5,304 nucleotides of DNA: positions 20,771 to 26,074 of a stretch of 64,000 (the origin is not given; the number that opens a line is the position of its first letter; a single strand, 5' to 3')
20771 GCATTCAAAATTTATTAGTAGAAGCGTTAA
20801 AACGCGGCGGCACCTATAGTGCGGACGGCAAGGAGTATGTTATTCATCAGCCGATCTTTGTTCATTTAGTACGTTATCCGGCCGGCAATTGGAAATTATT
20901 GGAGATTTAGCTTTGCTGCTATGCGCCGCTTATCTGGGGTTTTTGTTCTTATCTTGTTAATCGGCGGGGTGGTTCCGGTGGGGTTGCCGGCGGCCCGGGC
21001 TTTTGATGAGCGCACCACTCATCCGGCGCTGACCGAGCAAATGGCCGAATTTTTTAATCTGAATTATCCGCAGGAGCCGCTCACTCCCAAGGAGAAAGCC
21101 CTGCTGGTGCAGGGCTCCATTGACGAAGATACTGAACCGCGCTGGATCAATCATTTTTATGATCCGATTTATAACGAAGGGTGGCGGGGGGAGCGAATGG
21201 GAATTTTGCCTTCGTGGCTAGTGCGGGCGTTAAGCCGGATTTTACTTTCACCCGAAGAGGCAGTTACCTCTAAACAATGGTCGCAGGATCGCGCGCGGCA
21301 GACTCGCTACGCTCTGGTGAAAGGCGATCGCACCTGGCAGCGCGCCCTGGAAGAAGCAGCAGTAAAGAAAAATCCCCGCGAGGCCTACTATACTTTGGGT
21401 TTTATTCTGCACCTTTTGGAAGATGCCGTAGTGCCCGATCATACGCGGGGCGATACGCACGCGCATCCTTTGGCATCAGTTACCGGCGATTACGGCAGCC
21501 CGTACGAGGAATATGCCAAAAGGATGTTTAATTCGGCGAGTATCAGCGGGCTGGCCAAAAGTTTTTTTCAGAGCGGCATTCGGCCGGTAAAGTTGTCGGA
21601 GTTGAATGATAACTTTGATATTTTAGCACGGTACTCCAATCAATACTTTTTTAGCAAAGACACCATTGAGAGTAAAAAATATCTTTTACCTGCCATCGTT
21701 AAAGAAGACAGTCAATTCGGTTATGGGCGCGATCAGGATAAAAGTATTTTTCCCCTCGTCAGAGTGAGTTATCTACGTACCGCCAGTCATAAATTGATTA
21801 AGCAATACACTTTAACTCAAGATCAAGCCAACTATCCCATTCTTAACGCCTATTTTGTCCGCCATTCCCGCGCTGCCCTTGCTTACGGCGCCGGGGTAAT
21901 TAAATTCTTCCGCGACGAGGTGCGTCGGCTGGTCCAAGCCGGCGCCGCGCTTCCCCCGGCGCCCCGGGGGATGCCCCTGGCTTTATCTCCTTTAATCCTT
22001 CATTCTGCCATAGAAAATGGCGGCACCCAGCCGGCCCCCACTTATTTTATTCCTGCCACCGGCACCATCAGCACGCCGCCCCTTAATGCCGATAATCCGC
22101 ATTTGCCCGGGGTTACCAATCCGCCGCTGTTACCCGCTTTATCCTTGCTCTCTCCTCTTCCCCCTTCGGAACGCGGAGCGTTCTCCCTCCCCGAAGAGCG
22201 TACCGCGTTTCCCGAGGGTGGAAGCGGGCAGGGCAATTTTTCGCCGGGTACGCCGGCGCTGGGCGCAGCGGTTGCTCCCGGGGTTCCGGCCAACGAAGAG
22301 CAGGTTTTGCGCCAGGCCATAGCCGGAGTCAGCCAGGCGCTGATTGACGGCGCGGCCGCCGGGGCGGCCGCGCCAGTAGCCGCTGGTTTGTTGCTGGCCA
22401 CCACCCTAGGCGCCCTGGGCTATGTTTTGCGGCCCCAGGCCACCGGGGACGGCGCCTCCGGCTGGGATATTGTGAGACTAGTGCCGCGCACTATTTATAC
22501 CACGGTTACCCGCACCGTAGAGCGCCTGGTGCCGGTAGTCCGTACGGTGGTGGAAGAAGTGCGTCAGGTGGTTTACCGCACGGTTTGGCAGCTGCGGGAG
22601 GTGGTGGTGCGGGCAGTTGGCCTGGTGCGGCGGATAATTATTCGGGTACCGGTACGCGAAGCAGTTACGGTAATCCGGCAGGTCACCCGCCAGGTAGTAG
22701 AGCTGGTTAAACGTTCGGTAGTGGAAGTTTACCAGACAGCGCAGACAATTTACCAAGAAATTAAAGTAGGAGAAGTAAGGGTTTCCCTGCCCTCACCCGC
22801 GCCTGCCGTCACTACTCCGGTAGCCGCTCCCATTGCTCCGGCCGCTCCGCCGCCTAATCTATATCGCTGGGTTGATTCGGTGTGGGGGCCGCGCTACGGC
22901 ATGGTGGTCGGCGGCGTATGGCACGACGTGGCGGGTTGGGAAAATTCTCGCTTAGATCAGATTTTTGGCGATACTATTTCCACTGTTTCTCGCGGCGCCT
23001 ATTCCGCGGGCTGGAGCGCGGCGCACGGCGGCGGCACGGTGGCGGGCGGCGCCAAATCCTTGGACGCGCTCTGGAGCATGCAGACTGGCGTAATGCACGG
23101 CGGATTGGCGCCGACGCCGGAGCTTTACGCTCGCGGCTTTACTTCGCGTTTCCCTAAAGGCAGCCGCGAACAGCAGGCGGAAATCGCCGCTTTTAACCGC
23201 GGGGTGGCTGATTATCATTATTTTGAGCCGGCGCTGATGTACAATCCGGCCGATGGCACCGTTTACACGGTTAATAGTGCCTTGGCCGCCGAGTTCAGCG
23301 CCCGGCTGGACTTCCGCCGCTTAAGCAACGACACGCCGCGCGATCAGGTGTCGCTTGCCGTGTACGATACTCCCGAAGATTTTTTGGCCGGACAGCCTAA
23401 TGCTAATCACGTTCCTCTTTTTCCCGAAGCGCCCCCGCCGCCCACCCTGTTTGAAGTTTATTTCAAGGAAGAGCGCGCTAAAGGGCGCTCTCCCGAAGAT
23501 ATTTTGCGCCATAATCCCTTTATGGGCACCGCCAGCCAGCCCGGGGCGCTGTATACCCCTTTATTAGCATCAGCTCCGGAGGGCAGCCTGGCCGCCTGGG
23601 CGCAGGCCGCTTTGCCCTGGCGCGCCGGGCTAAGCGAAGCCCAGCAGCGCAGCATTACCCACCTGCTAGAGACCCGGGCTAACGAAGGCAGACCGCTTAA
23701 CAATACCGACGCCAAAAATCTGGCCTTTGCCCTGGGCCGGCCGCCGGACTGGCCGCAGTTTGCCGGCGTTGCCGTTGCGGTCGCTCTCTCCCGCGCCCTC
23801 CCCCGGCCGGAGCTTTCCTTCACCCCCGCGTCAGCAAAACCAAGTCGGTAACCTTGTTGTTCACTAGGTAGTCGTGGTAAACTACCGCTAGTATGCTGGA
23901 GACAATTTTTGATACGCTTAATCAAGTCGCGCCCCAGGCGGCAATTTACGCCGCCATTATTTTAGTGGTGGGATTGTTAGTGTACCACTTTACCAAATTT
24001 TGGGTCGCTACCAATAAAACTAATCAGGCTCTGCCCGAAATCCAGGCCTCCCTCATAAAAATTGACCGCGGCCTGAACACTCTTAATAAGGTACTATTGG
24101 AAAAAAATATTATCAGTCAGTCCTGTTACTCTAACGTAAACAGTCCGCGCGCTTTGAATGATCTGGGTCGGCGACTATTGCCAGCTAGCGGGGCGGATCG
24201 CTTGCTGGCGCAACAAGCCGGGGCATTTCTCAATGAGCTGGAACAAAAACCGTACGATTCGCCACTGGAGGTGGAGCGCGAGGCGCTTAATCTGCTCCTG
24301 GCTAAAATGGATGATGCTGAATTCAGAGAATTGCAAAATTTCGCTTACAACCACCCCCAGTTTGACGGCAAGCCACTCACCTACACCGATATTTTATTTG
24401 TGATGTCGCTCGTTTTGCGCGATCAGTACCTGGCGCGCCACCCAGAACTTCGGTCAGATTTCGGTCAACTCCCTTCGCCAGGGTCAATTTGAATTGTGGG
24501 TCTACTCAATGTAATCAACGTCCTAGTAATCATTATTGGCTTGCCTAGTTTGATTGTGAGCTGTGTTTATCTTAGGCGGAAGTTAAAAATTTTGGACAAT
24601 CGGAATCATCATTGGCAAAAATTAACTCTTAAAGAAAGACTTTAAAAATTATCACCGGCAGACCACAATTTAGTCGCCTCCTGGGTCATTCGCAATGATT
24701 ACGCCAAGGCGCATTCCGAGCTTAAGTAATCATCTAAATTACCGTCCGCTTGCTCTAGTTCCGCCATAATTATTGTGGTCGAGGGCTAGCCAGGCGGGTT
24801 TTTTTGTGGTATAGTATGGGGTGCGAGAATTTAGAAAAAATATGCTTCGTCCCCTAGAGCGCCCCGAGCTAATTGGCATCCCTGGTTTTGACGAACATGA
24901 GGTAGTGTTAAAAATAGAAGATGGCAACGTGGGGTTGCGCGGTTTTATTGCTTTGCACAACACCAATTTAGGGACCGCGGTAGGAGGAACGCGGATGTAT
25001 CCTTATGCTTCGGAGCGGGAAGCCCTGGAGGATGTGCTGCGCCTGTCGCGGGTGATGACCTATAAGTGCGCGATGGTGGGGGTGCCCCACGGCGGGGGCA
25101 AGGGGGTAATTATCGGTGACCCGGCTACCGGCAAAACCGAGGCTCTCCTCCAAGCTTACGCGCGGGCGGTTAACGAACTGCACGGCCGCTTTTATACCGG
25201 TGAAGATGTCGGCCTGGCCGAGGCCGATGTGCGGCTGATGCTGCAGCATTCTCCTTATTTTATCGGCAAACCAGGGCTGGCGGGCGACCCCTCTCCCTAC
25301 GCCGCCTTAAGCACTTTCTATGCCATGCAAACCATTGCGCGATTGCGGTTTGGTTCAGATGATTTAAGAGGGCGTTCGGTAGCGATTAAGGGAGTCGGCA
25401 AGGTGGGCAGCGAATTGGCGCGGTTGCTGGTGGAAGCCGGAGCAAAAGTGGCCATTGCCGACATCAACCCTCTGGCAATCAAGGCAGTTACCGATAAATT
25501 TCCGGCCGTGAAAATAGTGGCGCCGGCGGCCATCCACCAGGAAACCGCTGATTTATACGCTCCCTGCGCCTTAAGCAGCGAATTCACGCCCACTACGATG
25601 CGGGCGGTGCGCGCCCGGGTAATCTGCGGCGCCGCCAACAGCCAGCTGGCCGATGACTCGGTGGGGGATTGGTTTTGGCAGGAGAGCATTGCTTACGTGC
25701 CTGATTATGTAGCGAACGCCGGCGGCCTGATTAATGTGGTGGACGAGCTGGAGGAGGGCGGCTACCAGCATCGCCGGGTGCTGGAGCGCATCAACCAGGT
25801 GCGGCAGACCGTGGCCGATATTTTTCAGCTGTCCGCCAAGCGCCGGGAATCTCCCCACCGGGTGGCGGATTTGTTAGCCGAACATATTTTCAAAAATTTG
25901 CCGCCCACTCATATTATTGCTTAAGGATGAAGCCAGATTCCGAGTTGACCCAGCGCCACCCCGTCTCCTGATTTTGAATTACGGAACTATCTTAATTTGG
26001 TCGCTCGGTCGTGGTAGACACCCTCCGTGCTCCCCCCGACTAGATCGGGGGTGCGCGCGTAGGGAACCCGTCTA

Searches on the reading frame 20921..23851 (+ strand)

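Call 20: search_protein_families(library=pfam, proteins=[window:20921-23851:+], max_evalue=0.001)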
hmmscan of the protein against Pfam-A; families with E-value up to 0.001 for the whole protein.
window:20921-23851:+ (976 aa): 1 family
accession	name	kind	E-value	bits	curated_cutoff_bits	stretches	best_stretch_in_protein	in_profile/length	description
PF00882.24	Zn_dep_PLPC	-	0.00012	22.5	26.8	1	33-183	1-98/167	Zinc dependent phospholipase C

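Call 67: search_protein_families(library=ncbifam, proteins=[window:20921-23851:+], max_evalue=0.01)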
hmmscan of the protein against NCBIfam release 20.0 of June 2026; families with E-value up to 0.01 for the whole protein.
window:20921-23851:+ (976 aa): 0 families

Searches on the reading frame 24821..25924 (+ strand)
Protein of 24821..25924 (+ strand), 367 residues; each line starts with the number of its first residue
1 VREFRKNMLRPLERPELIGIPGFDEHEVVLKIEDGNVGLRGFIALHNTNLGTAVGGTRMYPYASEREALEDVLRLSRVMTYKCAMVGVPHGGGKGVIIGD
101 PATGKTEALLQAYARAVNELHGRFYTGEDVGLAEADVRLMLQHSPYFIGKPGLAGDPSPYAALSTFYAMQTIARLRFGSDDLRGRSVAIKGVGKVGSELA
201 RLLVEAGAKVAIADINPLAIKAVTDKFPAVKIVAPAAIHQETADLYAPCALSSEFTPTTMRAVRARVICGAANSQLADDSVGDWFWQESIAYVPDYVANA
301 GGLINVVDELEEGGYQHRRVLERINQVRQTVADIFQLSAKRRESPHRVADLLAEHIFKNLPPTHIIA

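Call 18: search_protein_families(library=pfam, proteins=[window:24821-25924:+], max_evalue=0.001)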
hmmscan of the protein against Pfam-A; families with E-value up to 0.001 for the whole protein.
window:24821-25924:+ (367 aa): 4 families
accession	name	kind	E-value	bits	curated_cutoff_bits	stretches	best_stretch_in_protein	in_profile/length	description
PF02812.23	ELFV_dehydrog_N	-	5.5e-26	91.2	25.3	1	30-143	11-126/129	Glu/Leu/Phe/Val dehydrogenase, dimerisation domain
PF00208.27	ELFV_dehydrog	-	6.1e-14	52.8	23.4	2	230-307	99-178/241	Glutamate/Leucine/Phenylalanine/Valine dehydrogenase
PF02826.25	2-Hacid_dh_C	-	0.0001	22.2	25.1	1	175-221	27-73/178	D-isomer specific 2-hydroxyacid dehydrogenase, NAD binding domain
PF02254.24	TrkA_N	-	0.00096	19.9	23.8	0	187-234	1-46/116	TrkA-N domain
